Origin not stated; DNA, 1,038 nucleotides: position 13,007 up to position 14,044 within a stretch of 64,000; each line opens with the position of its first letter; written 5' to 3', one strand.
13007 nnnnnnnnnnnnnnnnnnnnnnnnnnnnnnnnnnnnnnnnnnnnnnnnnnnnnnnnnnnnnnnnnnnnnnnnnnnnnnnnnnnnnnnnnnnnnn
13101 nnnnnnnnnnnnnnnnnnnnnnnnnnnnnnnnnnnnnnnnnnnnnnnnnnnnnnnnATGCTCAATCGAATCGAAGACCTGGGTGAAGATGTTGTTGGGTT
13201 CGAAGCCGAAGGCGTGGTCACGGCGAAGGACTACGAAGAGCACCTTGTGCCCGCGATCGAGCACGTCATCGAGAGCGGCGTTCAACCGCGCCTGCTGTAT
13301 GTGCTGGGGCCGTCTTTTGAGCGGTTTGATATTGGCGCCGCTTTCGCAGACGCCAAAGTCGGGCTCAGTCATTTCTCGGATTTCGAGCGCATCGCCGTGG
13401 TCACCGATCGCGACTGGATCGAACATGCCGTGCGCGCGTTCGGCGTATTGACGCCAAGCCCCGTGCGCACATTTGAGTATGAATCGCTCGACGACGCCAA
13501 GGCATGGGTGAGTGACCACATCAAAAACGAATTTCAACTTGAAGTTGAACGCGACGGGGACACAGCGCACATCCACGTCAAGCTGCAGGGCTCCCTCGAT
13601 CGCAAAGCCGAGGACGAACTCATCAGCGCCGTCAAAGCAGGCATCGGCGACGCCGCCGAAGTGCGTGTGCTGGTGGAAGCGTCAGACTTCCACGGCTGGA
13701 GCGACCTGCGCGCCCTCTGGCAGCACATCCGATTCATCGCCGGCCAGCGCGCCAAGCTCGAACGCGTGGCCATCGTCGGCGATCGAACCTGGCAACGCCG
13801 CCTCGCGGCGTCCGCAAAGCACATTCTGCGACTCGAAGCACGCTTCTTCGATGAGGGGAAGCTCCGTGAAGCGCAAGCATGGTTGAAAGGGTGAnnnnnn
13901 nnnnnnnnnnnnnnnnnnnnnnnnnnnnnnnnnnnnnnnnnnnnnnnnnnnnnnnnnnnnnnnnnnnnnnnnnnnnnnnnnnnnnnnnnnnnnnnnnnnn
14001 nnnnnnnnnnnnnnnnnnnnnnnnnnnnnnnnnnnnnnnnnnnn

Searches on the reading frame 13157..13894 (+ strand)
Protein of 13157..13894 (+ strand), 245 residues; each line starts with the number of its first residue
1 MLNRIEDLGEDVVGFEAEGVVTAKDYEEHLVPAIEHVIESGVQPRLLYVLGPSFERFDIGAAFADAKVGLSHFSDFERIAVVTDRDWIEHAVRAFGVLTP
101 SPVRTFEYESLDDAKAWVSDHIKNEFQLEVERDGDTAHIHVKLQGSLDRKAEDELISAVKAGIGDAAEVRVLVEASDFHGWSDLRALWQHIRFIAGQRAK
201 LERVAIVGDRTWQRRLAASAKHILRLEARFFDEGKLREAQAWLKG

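Call 48: search_protein_families(library=pfam, proteins=[window:13157-13894:+], max_evalue=0.001)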
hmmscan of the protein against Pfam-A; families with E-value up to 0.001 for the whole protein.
window:13157-13894:+ (245 aa): 1 family
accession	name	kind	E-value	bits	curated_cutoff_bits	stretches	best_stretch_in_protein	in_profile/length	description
PF11964.13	SpoIIAA-like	-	1.1e-47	161.6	25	2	12-119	1-106/106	SpoIIAA-like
